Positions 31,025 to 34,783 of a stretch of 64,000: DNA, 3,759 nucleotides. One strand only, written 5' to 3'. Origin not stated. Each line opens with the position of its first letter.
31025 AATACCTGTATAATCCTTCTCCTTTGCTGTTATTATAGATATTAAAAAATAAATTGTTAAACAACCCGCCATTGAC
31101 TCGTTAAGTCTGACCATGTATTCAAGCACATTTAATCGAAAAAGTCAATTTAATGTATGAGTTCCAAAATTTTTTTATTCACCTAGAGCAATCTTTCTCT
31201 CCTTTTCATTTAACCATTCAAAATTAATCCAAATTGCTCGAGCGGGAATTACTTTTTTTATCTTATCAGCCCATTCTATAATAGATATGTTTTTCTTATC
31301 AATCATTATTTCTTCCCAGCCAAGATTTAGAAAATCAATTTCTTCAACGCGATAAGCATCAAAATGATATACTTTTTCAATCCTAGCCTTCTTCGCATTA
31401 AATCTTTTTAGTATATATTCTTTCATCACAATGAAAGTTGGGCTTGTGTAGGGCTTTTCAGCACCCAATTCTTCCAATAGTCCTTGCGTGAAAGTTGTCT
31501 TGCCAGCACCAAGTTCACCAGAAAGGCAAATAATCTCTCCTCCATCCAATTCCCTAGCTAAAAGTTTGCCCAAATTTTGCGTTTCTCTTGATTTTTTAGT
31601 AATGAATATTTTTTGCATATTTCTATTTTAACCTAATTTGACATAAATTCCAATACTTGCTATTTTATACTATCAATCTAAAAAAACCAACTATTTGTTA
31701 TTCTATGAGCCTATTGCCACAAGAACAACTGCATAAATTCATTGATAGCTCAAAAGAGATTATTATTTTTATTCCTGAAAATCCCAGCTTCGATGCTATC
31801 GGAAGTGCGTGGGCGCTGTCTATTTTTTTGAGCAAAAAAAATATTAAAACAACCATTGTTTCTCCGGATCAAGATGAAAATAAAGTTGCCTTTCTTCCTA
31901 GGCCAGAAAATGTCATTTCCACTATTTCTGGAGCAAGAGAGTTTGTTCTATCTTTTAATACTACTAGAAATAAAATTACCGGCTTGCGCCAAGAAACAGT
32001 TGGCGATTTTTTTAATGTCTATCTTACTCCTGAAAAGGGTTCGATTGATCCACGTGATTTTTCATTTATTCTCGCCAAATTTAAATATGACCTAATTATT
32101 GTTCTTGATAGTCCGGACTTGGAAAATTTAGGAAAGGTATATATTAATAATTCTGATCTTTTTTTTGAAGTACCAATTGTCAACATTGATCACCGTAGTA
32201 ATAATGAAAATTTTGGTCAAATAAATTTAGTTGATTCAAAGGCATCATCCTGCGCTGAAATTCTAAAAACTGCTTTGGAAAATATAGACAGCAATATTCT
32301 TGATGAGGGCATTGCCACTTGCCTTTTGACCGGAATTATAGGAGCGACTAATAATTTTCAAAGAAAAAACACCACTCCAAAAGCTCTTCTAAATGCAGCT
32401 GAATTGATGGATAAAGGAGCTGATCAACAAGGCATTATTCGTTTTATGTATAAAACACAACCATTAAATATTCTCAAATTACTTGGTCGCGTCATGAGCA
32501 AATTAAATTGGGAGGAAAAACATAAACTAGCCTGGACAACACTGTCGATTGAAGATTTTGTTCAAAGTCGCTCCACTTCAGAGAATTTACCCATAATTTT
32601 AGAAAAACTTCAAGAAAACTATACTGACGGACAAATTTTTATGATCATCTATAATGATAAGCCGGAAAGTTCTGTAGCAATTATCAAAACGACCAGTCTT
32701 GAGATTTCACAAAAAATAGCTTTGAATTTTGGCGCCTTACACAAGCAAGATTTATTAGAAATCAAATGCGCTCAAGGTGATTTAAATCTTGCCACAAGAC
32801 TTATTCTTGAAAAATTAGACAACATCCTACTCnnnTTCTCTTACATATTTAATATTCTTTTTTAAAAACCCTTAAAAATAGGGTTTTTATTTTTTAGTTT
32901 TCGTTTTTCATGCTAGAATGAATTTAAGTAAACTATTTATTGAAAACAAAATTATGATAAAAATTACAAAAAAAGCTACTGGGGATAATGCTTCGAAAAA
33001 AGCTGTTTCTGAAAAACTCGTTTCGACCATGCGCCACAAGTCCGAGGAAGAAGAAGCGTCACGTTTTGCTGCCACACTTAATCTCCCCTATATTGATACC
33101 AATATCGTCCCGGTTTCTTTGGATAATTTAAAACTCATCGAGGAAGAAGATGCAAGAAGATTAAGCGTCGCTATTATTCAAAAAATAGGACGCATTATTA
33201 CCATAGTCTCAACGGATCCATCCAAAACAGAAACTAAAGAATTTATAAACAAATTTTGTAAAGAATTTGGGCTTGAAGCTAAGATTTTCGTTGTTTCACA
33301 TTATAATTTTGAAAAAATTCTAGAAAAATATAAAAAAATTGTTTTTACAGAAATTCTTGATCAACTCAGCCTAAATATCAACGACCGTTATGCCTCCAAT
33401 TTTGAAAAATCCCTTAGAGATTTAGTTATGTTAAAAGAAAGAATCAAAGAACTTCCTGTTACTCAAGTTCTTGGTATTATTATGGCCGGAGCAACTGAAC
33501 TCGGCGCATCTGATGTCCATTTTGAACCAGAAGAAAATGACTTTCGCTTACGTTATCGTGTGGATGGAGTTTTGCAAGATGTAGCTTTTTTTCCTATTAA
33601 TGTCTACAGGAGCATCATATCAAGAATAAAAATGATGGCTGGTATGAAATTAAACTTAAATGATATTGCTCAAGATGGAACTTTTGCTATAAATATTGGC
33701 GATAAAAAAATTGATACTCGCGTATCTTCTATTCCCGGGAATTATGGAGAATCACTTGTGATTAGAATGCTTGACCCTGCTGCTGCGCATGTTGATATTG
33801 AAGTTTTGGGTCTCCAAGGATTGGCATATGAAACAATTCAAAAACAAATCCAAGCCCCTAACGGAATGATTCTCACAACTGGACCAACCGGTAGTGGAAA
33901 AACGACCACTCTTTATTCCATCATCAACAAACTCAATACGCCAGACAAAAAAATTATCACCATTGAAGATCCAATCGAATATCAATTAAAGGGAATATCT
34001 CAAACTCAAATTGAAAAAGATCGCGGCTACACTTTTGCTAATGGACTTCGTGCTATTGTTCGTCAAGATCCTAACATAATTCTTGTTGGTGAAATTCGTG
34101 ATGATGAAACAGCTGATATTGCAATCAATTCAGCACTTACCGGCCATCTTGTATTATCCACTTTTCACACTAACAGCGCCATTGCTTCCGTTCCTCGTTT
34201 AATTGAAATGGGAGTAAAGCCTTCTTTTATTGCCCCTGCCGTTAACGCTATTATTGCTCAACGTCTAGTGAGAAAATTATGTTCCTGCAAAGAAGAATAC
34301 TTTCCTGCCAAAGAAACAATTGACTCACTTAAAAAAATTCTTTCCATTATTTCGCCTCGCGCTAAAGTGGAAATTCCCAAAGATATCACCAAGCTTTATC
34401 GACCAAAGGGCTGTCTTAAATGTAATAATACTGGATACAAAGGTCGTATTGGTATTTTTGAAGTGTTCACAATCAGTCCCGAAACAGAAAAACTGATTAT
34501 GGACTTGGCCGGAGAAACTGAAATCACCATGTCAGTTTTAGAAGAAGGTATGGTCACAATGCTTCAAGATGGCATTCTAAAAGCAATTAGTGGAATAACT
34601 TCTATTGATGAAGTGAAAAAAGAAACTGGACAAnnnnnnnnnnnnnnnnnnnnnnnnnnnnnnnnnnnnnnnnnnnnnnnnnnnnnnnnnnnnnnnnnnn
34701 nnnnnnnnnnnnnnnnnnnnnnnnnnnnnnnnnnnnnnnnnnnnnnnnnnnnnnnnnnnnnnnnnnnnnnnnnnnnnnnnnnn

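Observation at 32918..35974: Single polypeptide containing two complete GspE/PilB secretion ATPase units in tandem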

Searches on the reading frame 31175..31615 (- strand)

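Call 13: search_protein_families(library=pfam, proteins=[window:31175-31615:-], max_evalue=0.001)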
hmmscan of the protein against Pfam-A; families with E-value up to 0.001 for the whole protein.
window:31175-31615:- (146 aa): 1 family
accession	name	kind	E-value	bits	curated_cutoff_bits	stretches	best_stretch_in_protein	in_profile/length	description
PF02367.23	TsaE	-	1.3e-34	119.4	26.6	1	7-142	2-128/128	Threonylcarbamoyl adenosine biosynthesis protein TsaE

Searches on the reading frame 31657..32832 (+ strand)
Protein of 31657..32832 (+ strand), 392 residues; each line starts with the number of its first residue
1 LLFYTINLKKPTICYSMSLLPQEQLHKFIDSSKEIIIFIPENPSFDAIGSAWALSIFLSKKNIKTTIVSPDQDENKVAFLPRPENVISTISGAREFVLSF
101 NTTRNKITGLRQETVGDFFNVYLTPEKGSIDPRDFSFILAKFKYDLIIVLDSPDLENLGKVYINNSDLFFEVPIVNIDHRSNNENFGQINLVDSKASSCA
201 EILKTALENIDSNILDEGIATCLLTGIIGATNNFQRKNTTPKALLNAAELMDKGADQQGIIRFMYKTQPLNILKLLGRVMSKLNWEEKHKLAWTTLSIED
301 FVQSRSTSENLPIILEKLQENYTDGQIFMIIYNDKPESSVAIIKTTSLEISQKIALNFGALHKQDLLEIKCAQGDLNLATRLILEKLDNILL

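Call 13: search_protein_families(library=pfam, proteins=[window:31657-32832:+], max_evalue=0.001)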
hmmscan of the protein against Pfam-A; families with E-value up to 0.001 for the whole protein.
window:31657-32832:+ (392 aa): 1 family
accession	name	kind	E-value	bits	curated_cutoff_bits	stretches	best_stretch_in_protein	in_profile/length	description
PF01368.27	DHH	-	7.8e-10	39.5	28.1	1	35-227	2-125/125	DHH family, N-terminal domain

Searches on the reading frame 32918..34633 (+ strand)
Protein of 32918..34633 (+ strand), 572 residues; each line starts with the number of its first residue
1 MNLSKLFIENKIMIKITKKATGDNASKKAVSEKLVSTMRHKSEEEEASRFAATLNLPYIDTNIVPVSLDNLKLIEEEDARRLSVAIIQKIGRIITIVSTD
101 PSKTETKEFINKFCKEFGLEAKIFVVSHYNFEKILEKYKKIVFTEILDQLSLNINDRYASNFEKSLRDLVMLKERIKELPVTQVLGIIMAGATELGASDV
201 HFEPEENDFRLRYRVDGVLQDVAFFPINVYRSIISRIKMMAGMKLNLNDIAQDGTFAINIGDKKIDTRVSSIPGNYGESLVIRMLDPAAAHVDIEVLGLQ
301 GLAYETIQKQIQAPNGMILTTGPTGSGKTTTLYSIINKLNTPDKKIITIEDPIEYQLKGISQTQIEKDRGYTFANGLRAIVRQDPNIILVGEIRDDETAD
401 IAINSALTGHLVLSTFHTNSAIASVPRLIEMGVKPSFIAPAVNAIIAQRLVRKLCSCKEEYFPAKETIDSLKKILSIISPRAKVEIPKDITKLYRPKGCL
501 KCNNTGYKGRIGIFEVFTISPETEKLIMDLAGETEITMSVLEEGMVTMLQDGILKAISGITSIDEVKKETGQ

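Call 53: search_protein_families(library=ncbifam, proteins=[window:32918-34633:+], max_evalue=1e-20)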
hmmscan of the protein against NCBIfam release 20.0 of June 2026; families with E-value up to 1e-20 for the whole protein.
window:32918-34633:+ (572 aa): 8 families
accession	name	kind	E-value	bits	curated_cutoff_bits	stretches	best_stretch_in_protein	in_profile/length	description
TIGR02538.1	type_IV_pilB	equivalog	8.5e-144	480.2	675.65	1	7-570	6-562/564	type IV-A pilus assembly ATPase PilB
TIGR02533.1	type_II_gspE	equivalog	4.3e-139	464.3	630.25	1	83-569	13-485/486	type II secretion system ATPase GspE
NF007755.0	PRK10436.1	equivalog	3.8e-113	378.6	617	1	173-571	77-460/465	type II secretion system protein GspE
NF053534.1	T4PilAsmATPsTfpB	equivalog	2e-110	369.9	850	1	73-567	96-579/584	type IV pilus assembly ATPase TfpB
NF041000.1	ATPase_ComGA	equivalog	1.5e-73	247.1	300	1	188-452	3-266/267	competence type IV pilus ATPase ComGA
TIGR01420.1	pilT_fam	subfamily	1.4e-51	175.7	319.1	1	188-453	5-270/343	PilT/PilU family type 4a pilus ATPase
TIGR02525.1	plasmid_TraJ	equivalog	1.4e-27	96.7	368.3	1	312-432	146-273/372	plasmid transfer ATPase TraJ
TIGR02524.1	dot_icm_DotB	equivalog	1.2e-22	80.6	463.3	1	307-431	126-259/358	Dot/Icm type IV secretion system ATPase DotB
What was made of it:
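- Tried and rejected: It scores as PilB/GspE and has the Cys cluster (call 53).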
